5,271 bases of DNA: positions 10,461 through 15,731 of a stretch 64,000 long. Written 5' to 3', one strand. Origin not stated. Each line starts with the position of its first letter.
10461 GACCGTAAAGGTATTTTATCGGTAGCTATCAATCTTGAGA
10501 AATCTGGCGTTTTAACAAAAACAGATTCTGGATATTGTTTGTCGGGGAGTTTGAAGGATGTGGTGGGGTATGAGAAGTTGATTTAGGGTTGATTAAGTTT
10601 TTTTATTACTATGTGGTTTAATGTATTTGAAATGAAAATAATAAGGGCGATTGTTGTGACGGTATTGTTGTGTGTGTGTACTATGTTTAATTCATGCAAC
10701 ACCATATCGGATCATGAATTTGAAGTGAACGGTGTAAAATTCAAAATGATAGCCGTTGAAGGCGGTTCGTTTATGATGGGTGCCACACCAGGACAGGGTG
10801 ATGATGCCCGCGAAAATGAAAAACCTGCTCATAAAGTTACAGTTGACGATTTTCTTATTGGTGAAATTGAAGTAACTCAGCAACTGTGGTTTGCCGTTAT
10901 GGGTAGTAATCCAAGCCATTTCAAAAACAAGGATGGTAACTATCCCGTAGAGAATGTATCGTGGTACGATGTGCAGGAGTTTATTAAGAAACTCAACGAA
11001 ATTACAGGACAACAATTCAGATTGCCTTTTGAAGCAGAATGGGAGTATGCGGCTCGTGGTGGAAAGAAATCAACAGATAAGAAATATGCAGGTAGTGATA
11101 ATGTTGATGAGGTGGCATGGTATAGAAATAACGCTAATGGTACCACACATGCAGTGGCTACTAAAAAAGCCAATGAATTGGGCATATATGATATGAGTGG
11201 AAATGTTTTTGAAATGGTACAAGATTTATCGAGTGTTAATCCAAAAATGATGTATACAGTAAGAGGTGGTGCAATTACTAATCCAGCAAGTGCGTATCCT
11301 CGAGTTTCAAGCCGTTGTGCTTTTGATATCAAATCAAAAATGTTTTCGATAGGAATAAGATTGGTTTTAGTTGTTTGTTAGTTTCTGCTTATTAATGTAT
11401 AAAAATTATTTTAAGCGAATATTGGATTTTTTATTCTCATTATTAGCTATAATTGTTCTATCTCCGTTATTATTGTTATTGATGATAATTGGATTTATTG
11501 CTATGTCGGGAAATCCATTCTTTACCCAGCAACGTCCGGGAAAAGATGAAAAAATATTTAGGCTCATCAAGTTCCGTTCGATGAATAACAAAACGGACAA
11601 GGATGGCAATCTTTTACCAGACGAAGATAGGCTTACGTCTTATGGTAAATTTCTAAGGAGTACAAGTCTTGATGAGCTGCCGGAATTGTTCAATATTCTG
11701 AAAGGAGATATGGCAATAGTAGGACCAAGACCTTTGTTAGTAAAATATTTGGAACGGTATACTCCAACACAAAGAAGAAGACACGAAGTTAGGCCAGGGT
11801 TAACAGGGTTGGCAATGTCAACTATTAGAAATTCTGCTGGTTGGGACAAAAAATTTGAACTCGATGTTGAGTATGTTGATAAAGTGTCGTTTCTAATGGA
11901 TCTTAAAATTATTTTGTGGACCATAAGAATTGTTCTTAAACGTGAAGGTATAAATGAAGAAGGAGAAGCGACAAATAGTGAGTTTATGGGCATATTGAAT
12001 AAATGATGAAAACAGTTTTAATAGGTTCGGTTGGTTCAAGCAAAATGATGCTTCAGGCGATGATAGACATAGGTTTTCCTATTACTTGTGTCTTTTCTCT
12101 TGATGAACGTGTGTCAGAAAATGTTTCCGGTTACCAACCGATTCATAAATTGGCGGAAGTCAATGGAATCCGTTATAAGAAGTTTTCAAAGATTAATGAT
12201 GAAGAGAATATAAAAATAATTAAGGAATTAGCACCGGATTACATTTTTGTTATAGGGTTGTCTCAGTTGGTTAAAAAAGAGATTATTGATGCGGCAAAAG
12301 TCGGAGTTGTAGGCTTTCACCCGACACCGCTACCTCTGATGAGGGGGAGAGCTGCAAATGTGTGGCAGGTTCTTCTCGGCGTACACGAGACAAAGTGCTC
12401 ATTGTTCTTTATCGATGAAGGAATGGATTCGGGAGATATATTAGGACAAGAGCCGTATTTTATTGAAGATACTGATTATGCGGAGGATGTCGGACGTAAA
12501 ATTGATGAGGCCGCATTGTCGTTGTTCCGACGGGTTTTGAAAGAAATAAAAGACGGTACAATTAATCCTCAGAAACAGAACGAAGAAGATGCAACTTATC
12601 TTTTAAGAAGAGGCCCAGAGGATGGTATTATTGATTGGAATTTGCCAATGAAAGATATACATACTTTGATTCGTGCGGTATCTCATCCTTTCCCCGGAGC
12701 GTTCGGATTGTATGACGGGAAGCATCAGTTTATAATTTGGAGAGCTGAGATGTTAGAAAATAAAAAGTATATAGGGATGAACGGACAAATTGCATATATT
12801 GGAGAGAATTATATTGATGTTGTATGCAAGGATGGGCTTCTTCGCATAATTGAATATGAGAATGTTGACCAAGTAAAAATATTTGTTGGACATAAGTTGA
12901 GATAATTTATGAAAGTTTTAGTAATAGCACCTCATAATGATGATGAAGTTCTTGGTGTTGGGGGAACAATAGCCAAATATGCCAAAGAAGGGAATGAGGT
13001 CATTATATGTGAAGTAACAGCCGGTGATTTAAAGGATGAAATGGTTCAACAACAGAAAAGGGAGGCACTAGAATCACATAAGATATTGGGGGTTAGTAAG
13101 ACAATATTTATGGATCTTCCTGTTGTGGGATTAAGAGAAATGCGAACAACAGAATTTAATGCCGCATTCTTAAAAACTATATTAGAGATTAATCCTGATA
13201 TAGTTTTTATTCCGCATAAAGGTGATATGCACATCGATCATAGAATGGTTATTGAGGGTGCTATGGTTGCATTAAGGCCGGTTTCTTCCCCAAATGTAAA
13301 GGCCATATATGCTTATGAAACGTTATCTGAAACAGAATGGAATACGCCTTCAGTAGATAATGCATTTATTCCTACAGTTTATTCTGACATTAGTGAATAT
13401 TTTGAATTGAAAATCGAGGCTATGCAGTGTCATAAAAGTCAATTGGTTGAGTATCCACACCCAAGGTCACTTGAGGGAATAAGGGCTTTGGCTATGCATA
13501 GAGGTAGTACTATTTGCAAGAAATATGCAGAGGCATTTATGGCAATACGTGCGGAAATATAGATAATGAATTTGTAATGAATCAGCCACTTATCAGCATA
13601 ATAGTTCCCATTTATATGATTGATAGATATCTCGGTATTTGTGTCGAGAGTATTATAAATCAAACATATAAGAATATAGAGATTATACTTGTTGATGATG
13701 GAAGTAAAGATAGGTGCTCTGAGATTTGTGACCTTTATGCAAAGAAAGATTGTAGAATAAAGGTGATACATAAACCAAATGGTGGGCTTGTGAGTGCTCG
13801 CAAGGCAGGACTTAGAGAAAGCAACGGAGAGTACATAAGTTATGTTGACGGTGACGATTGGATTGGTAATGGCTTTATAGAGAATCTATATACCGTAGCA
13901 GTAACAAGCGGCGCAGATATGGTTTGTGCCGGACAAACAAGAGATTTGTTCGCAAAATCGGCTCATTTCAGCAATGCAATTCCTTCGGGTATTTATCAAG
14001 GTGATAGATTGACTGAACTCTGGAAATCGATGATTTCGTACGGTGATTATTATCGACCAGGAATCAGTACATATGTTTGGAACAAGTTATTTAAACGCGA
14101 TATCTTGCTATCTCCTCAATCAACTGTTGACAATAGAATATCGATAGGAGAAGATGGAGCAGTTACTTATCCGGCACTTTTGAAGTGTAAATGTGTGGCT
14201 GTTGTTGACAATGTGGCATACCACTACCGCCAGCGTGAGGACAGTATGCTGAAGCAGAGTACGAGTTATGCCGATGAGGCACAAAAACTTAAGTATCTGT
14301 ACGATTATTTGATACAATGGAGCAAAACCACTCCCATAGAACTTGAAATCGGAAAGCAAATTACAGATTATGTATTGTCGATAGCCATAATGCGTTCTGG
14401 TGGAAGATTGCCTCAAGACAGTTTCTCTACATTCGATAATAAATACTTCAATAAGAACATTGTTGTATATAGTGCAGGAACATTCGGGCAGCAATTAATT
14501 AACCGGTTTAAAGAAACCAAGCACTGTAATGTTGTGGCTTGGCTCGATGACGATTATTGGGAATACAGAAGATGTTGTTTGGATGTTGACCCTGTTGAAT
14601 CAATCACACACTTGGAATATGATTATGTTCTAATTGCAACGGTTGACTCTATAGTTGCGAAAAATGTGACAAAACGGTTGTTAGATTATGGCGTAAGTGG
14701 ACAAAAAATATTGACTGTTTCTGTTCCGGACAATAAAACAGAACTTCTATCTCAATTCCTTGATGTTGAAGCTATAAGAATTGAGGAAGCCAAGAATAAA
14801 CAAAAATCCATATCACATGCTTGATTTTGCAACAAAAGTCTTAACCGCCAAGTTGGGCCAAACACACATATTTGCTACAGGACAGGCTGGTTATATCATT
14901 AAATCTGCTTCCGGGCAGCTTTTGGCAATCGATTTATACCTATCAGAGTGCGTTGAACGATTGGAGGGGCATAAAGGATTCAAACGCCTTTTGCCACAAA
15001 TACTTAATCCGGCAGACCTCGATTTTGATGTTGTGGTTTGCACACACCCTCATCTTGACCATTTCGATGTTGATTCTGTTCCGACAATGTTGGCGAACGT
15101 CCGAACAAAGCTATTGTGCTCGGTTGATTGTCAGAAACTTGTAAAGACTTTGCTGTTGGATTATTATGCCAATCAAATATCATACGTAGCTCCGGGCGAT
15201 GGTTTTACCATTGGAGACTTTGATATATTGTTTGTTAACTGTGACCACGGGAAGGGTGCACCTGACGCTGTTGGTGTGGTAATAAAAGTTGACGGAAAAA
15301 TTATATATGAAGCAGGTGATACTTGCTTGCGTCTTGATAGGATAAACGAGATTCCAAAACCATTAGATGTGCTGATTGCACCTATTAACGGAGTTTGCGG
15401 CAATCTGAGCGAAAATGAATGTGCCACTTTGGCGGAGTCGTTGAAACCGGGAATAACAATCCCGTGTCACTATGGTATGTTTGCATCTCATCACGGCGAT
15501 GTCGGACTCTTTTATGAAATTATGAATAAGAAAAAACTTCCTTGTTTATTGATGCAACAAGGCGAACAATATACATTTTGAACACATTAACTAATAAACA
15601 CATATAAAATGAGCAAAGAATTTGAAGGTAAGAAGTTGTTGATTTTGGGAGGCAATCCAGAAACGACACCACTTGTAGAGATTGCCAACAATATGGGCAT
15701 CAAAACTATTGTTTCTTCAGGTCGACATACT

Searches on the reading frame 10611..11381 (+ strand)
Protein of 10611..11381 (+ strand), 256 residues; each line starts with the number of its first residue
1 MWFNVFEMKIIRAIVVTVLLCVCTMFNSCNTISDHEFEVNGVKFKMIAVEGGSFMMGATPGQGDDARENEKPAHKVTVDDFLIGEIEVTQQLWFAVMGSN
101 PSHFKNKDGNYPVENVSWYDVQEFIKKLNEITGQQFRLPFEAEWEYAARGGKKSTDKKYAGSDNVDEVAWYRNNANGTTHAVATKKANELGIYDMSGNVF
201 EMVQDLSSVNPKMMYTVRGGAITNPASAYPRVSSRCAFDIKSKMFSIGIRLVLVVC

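Call 7: search_protein_families(library=pfam, proteins=[window:10611-11381:+], max_evalue=0.00001)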
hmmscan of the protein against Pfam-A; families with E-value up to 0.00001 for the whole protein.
window:10611-11381:+ (256 aa): 1 family
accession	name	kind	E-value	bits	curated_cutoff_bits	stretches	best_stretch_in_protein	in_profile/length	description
PF03781.23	FGE-sulfatase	-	2.4e-37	129.4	23.3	1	45-252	4-254/255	Sulfatase-modifying factor enzyme 1-like domain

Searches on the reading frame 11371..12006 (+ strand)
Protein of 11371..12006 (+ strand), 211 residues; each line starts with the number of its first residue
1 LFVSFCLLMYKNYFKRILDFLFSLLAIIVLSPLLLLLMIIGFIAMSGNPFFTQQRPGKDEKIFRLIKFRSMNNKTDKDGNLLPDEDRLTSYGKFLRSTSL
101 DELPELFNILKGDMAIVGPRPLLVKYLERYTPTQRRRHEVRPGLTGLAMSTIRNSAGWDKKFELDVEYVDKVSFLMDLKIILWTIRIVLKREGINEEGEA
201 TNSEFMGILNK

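Call 7: search_protein_families(library=pfam, proteins=[window:11371-12006:+], max_evalue=0.00001)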
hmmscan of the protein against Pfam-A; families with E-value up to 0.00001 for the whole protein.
window:11371-12006:+ (211 aa): 1 family
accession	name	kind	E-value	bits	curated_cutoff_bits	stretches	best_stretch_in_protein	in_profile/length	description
PF02397.22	Bac_transf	-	7.4e-60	202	27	1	15-190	1-179/179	Bacterial sugar transferase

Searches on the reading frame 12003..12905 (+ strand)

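Call 7: search_protein_families(library=pfam, proteins=[window:12003-12905:+], max_evalue=0.00001)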
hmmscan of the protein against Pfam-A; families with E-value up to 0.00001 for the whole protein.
window:12003-12905:+ (300 aa): 2 families
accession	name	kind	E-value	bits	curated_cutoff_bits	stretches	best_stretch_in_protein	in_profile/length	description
PF00551.24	Formyl_trans_N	-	3e-16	60.1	26.1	1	62-178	64-180/181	Formyl transferase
PF02911.23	Formyl_trans_C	-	5.2e-15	55.9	21.1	1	205-285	4-82/100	Formyl transferase, C-terminal domain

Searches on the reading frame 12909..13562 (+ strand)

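Call 7: search_protein_families(library=pfam, proteins=[window:12909-13562:+], max_evalue=0.00001)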
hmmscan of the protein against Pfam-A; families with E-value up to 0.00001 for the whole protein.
window:12909-13562:+ (217 aa): 1 family
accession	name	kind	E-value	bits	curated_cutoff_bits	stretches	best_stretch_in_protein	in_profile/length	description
PF02585.22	PIG-L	-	1.7e-25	90.4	28.2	1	4-121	1-128/129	GlcNAc-PI de-N-acetylase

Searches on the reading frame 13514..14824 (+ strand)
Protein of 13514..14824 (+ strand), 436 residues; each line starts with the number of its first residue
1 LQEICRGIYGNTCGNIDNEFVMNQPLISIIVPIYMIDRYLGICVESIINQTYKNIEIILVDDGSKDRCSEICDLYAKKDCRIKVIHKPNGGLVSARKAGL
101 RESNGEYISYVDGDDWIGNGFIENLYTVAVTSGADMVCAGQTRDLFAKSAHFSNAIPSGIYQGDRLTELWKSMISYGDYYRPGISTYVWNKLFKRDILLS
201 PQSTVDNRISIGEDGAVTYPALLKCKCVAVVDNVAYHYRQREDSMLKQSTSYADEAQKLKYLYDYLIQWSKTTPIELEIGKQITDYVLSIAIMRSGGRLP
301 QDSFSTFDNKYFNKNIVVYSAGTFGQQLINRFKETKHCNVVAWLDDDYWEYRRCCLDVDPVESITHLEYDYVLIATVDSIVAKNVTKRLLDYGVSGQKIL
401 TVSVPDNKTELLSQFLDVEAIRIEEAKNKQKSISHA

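Call 7: search_protein_families(library=pfam, proteins=[window:13514-14824:+], max_evalue=0.00001)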
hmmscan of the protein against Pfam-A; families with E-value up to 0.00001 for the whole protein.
window:13514-14824:+ (436 aa): 3 families
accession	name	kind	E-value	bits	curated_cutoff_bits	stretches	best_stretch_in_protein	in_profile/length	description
PF00535.33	Glycos_transf_2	-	6.5e-33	114.5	23.3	1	28-142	1-116/168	Glycosyl transferase family 2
PF13641.12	Glyco_tranf_2_3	-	2.7e-10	41.1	27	1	25-221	2-194/230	Glycosyltransferase like family 2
PF10111.15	Glyco_tranf_2_2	-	3.6e-06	27.1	27.3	1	29-126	2-103/276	Glycosyltransferase like family 2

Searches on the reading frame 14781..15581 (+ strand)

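Call 7: search_protein_families(library=pfam, proteins=[window:14781-15581:+], max_evalue=0.00001)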
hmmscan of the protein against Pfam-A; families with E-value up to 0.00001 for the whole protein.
window:14781-15581:+ (266 aa): 2 families
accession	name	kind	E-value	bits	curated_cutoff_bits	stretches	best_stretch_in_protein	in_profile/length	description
PF12706.13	Lactamase_B_2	-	7.3e-14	52.3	27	1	78-231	25-200/200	Beta-lactamase superfamily domain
PF13483.12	Lactamase_B_3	-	1.4e-10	41.8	24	1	34-230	6-160/160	Beta-lactamase superfamily domain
